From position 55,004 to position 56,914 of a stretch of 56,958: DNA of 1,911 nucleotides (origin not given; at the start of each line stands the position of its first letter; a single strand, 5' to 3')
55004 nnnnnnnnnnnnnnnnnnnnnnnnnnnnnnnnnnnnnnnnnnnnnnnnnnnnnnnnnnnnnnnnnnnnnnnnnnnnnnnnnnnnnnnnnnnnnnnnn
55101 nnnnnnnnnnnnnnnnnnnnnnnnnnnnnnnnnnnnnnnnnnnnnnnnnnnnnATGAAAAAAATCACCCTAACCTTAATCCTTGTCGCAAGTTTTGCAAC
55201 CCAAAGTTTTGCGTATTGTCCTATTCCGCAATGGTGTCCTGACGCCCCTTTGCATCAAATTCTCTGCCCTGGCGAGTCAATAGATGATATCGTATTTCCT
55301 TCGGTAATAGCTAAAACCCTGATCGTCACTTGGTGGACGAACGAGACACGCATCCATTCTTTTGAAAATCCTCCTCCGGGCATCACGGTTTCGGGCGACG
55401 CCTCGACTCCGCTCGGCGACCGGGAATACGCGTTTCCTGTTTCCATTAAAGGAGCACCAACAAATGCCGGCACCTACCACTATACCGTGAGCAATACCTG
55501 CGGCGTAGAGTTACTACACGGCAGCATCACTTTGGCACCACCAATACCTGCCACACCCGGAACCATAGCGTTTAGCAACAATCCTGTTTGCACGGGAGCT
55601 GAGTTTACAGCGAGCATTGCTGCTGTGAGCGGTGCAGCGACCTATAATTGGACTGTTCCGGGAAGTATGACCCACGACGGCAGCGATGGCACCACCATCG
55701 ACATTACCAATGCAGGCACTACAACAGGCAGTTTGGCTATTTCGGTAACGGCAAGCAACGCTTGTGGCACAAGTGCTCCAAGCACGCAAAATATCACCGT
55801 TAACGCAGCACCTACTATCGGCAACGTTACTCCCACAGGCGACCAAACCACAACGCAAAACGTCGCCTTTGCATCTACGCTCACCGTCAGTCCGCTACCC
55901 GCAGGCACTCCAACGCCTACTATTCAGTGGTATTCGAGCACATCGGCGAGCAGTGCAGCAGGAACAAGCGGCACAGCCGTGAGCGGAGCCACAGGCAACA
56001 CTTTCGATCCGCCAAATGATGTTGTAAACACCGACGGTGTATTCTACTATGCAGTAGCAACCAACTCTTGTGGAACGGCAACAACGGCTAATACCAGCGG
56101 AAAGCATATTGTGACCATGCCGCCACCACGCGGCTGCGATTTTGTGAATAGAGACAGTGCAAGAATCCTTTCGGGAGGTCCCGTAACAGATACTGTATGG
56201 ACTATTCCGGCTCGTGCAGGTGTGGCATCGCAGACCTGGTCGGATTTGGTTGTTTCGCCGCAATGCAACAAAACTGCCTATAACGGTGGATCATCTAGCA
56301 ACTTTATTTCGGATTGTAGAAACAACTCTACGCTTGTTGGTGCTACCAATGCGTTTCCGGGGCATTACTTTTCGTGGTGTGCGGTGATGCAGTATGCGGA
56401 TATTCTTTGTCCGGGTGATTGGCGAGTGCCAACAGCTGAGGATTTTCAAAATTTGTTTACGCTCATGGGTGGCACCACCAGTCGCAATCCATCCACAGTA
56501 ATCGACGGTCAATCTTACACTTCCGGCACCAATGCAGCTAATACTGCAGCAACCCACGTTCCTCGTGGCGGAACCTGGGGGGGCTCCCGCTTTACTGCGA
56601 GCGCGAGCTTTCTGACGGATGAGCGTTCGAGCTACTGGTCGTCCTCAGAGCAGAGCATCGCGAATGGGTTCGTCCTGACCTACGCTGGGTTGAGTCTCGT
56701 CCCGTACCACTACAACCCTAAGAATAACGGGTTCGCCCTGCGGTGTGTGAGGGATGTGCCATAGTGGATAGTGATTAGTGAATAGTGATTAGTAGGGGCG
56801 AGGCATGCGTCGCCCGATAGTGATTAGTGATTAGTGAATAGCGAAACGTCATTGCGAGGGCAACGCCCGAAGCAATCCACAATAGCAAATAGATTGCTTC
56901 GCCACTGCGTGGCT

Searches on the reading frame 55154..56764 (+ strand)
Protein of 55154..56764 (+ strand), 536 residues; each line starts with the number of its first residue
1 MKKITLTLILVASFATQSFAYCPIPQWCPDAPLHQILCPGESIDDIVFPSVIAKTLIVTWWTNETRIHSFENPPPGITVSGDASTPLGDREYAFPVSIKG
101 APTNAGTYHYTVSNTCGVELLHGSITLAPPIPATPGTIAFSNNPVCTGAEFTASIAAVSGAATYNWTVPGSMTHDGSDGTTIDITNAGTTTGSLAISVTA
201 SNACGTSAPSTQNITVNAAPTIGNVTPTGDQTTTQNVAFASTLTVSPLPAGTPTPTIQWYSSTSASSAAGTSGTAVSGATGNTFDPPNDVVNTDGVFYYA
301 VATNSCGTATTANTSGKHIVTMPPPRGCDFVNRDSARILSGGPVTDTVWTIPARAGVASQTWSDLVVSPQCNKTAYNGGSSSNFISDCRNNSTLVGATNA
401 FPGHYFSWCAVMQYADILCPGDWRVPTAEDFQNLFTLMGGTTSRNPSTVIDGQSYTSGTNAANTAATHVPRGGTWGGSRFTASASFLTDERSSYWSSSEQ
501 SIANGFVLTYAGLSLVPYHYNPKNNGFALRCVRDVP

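Call 14: search_protein_families(library=pfam, proteins=[window:55154-56764:+], max_evalue=0.01)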
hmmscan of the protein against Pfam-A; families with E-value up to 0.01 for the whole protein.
window:55154-56764:+ (536 aa): 4 families
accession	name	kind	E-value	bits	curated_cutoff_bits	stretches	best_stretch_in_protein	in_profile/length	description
PF09603.15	Fib_succ_major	-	1.5e-12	48.6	33.9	1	387-533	37-187/187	Fibrobacter succinogenes major domain (Fib_succ_major)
PF19408.5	PKD_6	-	5.9e-12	46.2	25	1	132-212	2-80/82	PKD-like domain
PF07603.17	Lcl_C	-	0.0006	20.5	34.9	1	413-533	29-117/117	Lcl C-terminal domain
PF18224.6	ToxB_N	-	0.0024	18.3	25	0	191-217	30-56/61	ToxB N-terminal domain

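Call 22: find_encoding_contigs(protein=window:55154-56764:+, flank=10000, max_places=10)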
Protein window:55154-56764:+ (536 aa): no gene with exactly this product is on record in the collection.

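Call 59: search_protein_families(library=ncbifam, proteins=[window:55154-56764:+], max_evalue=0.1)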
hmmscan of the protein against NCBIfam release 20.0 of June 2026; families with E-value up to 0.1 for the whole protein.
window:55154-56764:+ (536 aa): 1 family
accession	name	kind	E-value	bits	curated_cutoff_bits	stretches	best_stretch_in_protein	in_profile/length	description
TIGR02145.1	Fib_succ_major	domain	3.3e-11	44.2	41.65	1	402-534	46-176/176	FISUMP domain-containing protein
